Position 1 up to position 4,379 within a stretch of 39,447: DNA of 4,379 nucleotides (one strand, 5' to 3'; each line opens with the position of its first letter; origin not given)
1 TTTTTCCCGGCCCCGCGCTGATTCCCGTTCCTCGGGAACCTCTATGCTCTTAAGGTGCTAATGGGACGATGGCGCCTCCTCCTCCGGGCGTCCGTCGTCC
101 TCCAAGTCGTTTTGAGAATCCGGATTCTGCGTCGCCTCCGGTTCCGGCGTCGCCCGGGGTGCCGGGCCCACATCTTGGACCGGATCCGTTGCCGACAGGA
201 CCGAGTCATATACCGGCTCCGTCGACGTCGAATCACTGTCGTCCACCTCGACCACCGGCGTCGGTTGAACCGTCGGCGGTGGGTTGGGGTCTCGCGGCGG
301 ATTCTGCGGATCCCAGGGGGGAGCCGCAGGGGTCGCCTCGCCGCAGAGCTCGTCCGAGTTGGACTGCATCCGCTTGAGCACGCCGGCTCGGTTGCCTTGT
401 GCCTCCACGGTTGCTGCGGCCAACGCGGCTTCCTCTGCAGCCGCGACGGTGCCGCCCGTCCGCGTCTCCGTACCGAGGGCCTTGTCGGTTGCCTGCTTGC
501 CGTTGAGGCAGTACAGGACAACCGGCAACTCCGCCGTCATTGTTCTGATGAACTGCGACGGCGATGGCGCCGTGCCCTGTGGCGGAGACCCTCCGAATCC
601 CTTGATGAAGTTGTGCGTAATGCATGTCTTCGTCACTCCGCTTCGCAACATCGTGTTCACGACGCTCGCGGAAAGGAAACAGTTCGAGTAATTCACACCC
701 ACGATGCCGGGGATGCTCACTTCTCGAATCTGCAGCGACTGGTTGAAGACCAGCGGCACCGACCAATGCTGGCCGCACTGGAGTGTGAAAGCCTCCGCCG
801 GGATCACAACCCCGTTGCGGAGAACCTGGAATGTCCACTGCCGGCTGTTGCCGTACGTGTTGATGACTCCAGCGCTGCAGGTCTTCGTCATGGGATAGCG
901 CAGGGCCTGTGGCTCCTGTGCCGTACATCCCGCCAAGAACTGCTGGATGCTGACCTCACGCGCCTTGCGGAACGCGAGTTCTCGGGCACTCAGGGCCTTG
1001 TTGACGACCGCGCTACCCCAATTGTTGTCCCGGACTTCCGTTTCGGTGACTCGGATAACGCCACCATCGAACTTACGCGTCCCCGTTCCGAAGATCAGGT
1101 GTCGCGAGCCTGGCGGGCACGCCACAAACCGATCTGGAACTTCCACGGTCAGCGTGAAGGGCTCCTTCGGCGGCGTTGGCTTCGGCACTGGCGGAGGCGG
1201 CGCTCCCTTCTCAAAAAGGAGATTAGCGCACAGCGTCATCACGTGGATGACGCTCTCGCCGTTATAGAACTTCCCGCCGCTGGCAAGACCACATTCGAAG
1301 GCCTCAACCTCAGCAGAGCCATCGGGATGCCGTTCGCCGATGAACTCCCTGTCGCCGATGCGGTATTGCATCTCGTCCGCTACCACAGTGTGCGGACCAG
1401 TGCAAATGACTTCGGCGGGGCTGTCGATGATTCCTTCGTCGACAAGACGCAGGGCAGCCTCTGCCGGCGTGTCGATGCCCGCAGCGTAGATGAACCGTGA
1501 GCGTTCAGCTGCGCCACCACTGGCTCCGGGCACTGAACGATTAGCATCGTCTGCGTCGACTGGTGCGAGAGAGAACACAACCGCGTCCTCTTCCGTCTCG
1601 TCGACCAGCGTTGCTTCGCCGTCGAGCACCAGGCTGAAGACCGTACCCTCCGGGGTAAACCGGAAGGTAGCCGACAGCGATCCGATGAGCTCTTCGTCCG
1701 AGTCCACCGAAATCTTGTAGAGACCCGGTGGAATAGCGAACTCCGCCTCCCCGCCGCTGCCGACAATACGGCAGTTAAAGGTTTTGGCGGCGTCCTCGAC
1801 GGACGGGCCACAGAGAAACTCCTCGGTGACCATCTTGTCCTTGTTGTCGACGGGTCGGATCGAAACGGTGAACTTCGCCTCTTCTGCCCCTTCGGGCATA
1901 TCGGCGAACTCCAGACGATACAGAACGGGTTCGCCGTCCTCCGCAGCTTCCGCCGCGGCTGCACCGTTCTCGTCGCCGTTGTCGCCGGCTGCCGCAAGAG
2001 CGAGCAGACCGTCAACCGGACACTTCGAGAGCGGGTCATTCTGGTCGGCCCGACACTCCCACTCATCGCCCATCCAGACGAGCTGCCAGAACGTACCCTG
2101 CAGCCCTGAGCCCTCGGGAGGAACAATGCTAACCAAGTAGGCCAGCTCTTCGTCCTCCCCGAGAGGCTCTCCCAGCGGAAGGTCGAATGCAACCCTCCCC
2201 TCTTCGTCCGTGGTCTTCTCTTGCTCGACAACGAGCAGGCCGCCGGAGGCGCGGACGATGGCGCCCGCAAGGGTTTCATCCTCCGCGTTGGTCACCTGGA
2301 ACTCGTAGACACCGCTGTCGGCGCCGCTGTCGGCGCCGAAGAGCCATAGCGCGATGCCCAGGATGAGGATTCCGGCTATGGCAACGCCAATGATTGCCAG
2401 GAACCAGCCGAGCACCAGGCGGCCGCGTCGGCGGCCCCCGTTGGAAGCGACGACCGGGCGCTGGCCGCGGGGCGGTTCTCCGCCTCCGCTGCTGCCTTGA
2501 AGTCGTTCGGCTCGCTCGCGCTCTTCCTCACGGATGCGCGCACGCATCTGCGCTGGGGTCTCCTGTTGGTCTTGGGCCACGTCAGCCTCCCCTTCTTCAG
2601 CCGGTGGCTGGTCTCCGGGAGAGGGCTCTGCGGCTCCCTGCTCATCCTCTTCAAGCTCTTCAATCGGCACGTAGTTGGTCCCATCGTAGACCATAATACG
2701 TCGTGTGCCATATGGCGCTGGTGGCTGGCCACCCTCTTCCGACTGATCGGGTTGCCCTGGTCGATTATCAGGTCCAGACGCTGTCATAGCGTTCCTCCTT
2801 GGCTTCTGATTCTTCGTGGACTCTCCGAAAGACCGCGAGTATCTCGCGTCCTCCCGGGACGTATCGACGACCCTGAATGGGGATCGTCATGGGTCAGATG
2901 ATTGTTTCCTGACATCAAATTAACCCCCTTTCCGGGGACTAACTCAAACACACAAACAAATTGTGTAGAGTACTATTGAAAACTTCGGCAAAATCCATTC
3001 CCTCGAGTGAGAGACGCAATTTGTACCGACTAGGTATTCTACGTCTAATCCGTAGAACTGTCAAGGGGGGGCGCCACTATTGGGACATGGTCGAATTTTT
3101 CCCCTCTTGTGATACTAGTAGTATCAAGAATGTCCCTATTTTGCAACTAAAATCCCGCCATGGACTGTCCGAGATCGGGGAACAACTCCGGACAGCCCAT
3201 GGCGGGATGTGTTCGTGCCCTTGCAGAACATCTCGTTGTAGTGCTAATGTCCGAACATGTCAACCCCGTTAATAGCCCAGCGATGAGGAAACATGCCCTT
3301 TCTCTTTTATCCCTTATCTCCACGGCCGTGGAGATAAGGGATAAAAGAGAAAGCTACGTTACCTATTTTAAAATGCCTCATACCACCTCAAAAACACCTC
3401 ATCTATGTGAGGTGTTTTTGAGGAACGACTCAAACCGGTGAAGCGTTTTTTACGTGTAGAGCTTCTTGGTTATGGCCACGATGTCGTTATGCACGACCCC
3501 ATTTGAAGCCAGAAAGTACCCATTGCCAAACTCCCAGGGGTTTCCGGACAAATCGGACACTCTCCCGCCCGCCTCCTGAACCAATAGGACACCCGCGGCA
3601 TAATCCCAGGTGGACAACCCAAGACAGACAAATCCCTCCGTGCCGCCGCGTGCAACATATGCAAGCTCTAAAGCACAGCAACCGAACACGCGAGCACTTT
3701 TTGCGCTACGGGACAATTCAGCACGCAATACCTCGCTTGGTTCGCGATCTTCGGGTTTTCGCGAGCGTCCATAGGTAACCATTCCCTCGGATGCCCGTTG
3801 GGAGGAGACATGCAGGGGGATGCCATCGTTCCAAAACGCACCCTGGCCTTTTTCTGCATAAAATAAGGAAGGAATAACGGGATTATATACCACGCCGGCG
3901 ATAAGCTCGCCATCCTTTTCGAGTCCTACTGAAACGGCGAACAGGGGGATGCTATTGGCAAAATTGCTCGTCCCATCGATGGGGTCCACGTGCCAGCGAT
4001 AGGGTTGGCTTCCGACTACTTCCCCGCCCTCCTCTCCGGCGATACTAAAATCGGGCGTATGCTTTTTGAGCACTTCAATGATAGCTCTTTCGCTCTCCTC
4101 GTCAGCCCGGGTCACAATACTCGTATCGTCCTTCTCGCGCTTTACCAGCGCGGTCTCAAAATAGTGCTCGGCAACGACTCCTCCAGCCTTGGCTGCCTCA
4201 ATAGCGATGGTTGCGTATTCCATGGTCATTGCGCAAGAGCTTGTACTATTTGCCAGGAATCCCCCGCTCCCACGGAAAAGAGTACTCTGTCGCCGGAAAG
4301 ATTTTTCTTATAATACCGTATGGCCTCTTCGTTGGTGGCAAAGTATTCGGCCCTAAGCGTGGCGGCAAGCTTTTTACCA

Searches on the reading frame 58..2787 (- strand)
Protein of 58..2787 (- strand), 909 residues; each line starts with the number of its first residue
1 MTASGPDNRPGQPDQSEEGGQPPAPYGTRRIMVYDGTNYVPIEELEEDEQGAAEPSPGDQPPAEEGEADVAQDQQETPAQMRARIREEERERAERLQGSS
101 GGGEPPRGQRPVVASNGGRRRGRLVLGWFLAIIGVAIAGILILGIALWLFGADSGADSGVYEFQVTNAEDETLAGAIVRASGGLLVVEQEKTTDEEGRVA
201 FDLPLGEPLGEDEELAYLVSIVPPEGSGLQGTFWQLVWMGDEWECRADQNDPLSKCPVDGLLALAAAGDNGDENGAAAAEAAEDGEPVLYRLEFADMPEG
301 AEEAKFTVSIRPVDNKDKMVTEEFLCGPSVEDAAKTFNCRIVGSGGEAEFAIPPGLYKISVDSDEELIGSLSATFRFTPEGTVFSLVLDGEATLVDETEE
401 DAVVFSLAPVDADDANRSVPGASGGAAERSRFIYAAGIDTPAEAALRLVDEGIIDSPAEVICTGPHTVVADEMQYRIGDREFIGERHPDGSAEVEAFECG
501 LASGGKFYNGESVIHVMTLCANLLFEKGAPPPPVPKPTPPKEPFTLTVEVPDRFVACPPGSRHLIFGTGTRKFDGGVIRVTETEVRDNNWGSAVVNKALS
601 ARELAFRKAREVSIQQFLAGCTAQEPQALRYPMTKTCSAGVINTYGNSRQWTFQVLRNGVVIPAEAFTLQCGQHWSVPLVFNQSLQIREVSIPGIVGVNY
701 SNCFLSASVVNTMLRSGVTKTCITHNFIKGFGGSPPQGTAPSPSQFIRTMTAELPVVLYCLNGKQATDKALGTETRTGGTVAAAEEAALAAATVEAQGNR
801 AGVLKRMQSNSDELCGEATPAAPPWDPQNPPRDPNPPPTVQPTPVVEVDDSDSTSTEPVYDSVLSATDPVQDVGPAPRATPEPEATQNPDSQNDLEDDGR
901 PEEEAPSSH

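Call 47: search_protein_families(library=pfam, proteins=[window:58-2787:-], max_evalue=0.01)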
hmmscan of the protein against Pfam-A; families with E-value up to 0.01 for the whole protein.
window:58-2787:- (909 aa): 1 family
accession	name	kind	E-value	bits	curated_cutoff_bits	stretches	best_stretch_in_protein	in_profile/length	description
PF13620.12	CarboxypepD_reg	-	0.0023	18.7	32.3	0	164-206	5-48/82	Carboxypeptidase regulatory-like domain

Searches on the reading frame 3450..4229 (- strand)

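Call 47: search_protein_families(library=pfam, proteins=[window:3450-4229:-], max_evalue=0.01)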
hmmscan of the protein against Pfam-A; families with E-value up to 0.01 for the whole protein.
window:3450-4229:- (259 aa): 1 family
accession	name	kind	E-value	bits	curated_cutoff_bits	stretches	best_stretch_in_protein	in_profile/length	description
PF00459.30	Inositol_P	-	6.7e-58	196.8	27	1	4-253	4-265/271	Inositol monophosphatase family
